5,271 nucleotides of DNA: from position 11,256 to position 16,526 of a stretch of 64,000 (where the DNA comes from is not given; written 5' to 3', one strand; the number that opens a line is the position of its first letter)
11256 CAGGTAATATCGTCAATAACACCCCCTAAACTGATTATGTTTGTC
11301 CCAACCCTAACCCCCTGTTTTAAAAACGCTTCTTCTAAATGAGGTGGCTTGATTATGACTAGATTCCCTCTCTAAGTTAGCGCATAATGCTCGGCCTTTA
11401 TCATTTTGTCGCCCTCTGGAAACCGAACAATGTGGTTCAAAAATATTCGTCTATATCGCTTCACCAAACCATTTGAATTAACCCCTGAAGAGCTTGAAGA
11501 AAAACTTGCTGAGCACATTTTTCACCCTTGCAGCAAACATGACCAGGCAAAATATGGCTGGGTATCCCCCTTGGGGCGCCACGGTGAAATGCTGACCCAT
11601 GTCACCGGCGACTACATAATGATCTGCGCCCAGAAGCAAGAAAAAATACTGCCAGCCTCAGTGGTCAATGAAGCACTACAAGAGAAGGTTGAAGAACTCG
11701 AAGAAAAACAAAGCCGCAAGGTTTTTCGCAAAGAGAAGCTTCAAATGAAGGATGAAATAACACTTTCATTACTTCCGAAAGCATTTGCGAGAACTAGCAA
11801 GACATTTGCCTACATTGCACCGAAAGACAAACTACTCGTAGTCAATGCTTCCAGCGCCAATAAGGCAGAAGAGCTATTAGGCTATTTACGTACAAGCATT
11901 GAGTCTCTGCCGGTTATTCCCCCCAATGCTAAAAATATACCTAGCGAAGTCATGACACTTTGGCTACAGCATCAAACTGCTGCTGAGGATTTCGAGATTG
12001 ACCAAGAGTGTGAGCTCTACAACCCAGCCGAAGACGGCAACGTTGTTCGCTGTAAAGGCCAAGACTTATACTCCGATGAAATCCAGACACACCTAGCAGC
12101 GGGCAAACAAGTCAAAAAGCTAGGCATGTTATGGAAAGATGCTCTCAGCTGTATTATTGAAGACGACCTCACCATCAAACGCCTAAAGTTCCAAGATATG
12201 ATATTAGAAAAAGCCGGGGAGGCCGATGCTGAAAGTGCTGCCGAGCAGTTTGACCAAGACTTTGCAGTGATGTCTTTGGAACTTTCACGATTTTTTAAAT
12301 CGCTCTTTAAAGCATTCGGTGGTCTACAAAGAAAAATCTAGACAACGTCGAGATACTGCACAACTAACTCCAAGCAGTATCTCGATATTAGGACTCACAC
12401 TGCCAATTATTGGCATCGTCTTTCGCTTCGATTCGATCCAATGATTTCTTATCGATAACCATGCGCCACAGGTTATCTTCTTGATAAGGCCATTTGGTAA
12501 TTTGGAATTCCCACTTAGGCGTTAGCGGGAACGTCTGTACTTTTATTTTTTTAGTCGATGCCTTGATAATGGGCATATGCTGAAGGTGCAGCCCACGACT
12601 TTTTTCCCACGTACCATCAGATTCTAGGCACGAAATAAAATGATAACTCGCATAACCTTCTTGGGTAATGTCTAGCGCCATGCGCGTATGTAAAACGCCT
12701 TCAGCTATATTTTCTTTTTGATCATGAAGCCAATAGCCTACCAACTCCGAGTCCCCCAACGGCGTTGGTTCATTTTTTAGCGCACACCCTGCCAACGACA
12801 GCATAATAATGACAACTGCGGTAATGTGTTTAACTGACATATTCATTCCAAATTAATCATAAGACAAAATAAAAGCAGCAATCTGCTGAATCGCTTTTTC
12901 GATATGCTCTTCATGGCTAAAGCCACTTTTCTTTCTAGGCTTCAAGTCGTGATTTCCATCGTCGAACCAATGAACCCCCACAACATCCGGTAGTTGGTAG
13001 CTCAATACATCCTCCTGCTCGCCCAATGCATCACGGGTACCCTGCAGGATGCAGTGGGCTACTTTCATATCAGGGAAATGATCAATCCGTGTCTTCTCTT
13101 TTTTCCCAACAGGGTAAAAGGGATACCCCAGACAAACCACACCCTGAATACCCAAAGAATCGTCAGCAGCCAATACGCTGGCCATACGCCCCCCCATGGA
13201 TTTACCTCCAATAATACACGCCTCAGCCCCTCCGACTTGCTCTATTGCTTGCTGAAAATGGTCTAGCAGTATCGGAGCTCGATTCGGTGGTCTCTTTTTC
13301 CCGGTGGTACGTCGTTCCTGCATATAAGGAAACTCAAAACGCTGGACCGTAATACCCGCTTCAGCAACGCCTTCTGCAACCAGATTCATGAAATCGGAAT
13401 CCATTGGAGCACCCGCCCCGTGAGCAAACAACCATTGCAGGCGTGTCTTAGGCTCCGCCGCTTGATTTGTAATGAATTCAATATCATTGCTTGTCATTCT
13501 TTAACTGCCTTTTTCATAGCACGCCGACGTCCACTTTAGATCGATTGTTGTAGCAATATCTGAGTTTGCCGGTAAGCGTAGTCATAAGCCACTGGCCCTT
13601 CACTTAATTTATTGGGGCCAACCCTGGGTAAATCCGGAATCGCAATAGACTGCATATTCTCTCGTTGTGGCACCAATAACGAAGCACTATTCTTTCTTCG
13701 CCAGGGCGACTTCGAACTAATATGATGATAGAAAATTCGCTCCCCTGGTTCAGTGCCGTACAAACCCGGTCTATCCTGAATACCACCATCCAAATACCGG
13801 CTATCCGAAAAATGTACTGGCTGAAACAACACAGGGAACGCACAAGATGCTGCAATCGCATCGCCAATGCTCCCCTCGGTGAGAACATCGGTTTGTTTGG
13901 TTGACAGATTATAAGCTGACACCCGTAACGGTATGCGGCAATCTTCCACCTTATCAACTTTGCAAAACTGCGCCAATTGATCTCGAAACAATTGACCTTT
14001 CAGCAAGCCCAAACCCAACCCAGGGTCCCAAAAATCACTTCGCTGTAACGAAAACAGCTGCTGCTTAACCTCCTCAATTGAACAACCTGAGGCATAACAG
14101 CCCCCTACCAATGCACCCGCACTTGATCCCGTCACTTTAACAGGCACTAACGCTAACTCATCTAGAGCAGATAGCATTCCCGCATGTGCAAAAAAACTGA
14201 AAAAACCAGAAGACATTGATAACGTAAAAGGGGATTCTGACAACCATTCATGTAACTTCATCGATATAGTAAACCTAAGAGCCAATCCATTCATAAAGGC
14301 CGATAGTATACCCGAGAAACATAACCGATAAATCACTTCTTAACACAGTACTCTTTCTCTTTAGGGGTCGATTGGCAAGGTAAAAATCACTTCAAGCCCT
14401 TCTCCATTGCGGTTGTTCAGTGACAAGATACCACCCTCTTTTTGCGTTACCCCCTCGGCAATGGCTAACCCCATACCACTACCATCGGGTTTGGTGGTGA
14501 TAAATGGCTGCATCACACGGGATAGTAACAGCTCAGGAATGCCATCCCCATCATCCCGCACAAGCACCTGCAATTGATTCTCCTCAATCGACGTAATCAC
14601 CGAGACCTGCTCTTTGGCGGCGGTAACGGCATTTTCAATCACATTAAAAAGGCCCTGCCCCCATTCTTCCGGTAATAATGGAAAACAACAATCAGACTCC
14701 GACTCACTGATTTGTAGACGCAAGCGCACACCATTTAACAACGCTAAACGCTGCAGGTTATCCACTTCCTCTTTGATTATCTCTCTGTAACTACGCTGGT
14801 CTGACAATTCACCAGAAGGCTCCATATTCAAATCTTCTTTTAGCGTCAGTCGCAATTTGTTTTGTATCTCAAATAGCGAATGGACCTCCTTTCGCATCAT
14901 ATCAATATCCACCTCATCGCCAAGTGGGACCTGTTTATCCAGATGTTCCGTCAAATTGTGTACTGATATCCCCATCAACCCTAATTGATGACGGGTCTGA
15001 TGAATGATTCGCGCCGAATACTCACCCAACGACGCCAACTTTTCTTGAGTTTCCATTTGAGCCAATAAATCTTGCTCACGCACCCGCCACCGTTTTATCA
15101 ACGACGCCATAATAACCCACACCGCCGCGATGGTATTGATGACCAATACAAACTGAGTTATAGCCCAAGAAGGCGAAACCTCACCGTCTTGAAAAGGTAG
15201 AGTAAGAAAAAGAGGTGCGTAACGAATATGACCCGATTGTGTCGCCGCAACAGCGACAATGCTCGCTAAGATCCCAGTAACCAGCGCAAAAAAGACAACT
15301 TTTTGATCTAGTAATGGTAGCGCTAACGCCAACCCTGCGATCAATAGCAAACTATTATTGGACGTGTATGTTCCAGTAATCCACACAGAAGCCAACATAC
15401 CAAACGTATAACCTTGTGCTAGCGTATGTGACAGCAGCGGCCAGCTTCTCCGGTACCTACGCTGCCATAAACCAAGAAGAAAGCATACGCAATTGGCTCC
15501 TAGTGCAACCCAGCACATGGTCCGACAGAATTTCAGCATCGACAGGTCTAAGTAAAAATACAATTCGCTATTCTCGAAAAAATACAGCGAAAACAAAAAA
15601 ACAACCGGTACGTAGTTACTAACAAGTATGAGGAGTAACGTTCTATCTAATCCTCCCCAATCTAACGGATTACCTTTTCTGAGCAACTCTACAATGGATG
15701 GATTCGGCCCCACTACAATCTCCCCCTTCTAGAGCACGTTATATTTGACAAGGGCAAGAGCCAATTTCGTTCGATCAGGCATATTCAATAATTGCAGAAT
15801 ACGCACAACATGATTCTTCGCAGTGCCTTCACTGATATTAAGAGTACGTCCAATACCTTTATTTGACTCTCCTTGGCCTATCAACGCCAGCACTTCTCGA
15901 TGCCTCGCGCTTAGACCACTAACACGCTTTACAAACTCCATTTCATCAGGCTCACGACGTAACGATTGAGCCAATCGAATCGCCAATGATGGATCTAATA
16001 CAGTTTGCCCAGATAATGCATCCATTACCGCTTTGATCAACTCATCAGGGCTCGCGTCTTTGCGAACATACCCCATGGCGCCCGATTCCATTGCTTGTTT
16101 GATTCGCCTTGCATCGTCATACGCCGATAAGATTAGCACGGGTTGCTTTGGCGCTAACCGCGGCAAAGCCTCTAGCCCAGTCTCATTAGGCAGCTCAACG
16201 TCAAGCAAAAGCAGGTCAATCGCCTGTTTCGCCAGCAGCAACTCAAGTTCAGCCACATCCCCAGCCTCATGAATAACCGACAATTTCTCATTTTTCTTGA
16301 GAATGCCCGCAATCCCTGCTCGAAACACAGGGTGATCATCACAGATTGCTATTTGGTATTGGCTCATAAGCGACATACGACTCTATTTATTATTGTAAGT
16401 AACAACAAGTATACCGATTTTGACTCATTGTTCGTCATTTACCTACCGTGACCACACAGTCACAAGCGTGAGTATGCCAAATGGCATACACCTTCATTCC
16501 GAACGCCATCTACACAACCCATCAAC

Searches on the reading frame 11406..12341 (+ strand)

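Call 31: search_protein_families(library=pfam, proteins=[window:11406-12341:+], max_evalue=0.001)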
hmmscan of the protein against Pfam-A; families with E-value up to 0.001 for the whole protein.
window:11406-12341:+ (311 aa): 1 family
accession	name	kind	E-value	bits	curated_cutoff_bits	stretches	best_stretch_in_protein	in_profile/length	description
PF04381.17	RdgC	-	9.1e-120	399.9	25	1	9-306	1-297/298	Putative exonuclease, RdgC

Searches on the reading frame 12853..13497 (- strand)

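Call 31: search_protein_families(library=pfam, proteins=[window:12853-13497:-], max_evalue=0.001)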
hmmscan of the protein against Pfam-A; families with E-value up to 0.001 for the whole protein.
window:12853-13497:- (214 aa): 2 families
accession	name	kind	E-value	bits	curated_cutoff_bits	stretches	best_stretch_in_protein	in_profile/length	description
PF20408.4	Abhydrolase_11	-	1.3e-75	253.9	27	1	21-210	4-192/193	Alpha/beta hydrolase domain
PF12695.13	Abhydrolase_5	-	1.5e-06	28.5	27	1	69-163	34-118/164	Alpha/beta hydrolase family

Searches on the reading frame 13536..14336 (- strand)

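Call 31: search_protein_families(library=pfam, proteins=[window:13536-14336:-], max_evalue=0.001)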
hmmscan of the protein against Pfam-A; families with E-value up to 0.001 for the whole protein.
window:13536-14336:- (266 aa): 1 family
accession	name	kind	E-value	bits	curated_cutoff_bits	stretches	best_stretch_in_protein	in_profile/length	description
PF01734.28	Patatin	-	3.1e-27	96.5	27.7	1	39-188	1-183/191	Patatin-like phospholipase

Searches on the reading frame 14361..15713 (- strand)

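Call 31: search_protein_families(library=pfam, proteins=[window:14361-15713:-], max_evalue=0.001)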
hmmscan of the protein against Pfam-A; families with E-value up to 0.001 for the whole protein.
window:14361-15713:- (450 aa): 2 families
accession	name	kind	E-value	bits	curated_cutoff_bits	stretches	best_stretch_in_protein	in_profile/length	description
PF02518.31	HATPase_c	-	1.8e-15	57.8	26.4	1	353-449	8-110/111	Histidine kinase-, DNA gyrase B-, and HSP90-like ATPase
PF13589.12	HATPase_c_3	-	0.00039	20.9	25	1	355-408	7-60/137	Histidine kinase-, DNA gyrase B-, and HSP90-like ATPase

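Call 34: search_protein_families(library=ncbifam, proteins=[window:14361-15713:-], max_evalue=0.001)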
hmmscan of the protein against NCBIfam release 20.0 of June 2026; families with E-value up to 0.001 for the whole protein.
window:14361-15713:- (450 aa): 64 families (the best 25 are shown)
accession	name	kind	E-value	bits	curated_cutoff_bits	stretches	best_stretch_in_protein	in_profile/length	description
NF008468.0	PRK11360.1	equivalog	2.5e-26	92.2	646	1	213-449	380-609/616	two-component system sensor histidine kinase AtoS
NF007688.0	PRK10364.1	equivalog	5.7e-24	84.7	479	1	191-448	197-451/460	two-component system sensor histidine kinase ZraS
NF033792.0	ActS_PrrB_HisK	equivalog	1.4e-19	70.3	350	1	110-438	88-407/423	ActS/PrrB/RegB family redox-sensitive histidine kinase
NF053867.1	SprKinKinDBac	equivalog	1.5e-16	60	775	1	189-448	245-497/500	sporulation kinase KinD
NF040750.1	tetrathio_HK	equivalog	2.5e-15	56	750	1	188-437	292-543/555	tetrathionate respiration histidine kinase TtrS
NF052573.1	HisKinEspAMyxo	equivalog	2.1e-14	52.5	1400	1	201-441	356-604/755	serine histidine kinase EspA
NF008312.0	PRK11100.1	equivalog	1.2e-13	50.7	356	1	308-448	330-474/477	two-component system sensor histidine kinase CreC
NF038348.1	T2SS_HK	subfamily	1.2e-13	50.4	450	1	347-448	468-573/574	histidine kinase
NF007004.0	PRK09467.1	equivalog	1.3e-13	50.6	415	1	355-448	339-436/440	two-component system sensor histidine kinase EnvZ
NF007007.0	PRK09470.1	equivalog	8.2e-13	48.1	486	1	355-448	360-459/463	envelope stress sensor histidine kinase CpxA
TIGR02938.1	nifL_nitrog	equivalog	9e-13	47.6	242.45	1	209-447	256-493/494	nitrogen fixation negative regulator NifL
NF010076.0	PRK13557.1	subfamily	1.4e-12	46.8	631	1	361-448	305-394/540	histidine kinase famiy protein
NF052574.1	HisKinEspCMyxo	equivalog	1.6e-12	46.5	1200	1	213-446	401-635/785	serine histidine kinase EspC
NF047497.1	HK_LIC_12097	equivalog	2.5e-12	46.2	500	1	202-435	127-354/367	LIC_12097 family sensor histidine kinase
NF010411.0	PRK13837.1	equivalog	3.8e-12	45.1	647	1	348-448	558-675/828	two-component system VirA-like sensor kinase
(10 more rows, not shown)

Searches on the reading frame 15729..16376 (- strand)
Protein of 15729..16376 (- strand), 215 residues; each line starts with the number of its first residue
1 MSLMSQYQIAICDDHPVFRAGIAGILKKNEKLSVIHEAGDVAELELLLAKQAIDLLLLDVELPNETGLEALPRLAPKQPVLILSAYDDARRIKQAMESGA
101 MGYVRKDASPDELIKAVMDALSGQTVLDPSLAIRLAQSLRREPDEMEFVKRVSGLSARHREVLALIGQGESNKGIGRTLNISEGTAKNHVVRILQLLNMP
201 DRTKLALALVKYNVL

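Call 31: search_protein_families(library=pfam, proteins=[window:15729-16376:-], max_evalue=0.001)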
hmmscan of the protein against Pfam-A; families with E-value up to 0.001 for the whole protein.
window:15729-16376:- (215 aa): 4 families
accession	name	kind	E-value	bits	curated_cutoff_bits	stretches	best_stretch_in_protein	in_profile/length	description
PF00072.30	Response_reg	-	6.6e-23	81.4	30.2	1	9-117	1-110/111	Response regulator receiver domain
PF00196.25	GerE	-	2.6e-13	49.8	23.5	1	154-207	2-55/57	Bacterial regulatory proteins, luxR family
PF08281.18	Sigma70_r4_2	-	5.9e-06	26.3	25.7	1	148-196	4-53/54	Sigma-70, region 4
PF04545.22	Sigma70_r4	-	8.4e-05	22.5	24.1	1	153-196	3-47/50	Sigma-70, region 4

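Call 34: search_protein_families(library=ncbifam, proteins=[window:15729-16376:-], max_evalue=0.001)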
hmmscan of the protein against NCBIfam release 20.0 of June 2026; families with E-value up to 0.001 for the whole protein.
window:15729-16376:- (215 aa): 75 families (the best 25 are shown)
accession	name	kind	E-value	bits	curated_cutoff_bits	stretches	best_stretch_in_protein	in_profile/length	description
NF007935.0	PRK10651.1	equivalog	1.3e-39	135.7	250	1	6-209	6-210/216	two-component system response regulator NarL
NF047785.1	respo_reg_MadR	equivalog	1.4e-31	109.5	300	1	8-205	2-199/209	MadR family response regulator transcription factor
NF007708.0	PRK10403.1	equivalog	2.8e-28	98.8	343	1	1-203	1-202/215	nitrate/nitrite response regulator protein NarP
NF052445.1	RespRegMctR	equivalog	3.8e-28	98.3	300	1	8-201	3-191/205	two-component system response regulator MctR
NF041830.1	RR_TF_ErdR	exception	1.9e-26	93.1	390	1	7-211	2-207/213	response regulator transcription factor ErdR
NF011896.0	PRK15369.1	equivalog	2.1e-26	92.9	242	1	5-205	2-200/211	two component system response regulator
NF007685.0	PRK10360.1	equivalog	1.1e-24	87.3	258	1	8-206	3-189/196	response regulator transcription factor UhpA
NF007018.1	PRK09483.1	equivalog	8.4e-24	84.4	280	1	9-213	4-207/217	UvrY/SirA/GacA family response regulator transcription factor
NF007403.0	PRK09935.1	equivalog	8.9e-20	71.2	271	1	8-198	5-193/210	fimbria biosynthesis transcriptional regulator FimZ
NF006900.1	PRK09390.1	equivalog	4.1e-17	62.4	255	1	6-194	4-182/203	response regulator FixJ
NF007419.0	PRK09958.1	equivalog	2.8e-16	59.7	251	1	10-198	4-187/204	acid-sensing system DNA-binding response regulator EvgA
NF001965.0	PRK00742.1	subfamily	2.6e-13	49.9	293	1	5-109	2-110/357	chemotaxis-specific protein-glutamate methyltransferase CheB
NF009206.0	PRK12555.1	subfamily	3e-11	42.9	342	1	8-108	2-106/340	chemotaxis-specific protein-glutamate methyltransferase CheB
NF047654.1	DiguCycDgcRLepto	equivalog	2.1e-10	40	500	1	8-126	4-125/295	diguanylate cyclase DgcR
NF007005.1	PRK09468.1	equivalog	5.7e-10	39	331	1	6-124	3-122/237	osmolarity response regulator transcription factor OmpR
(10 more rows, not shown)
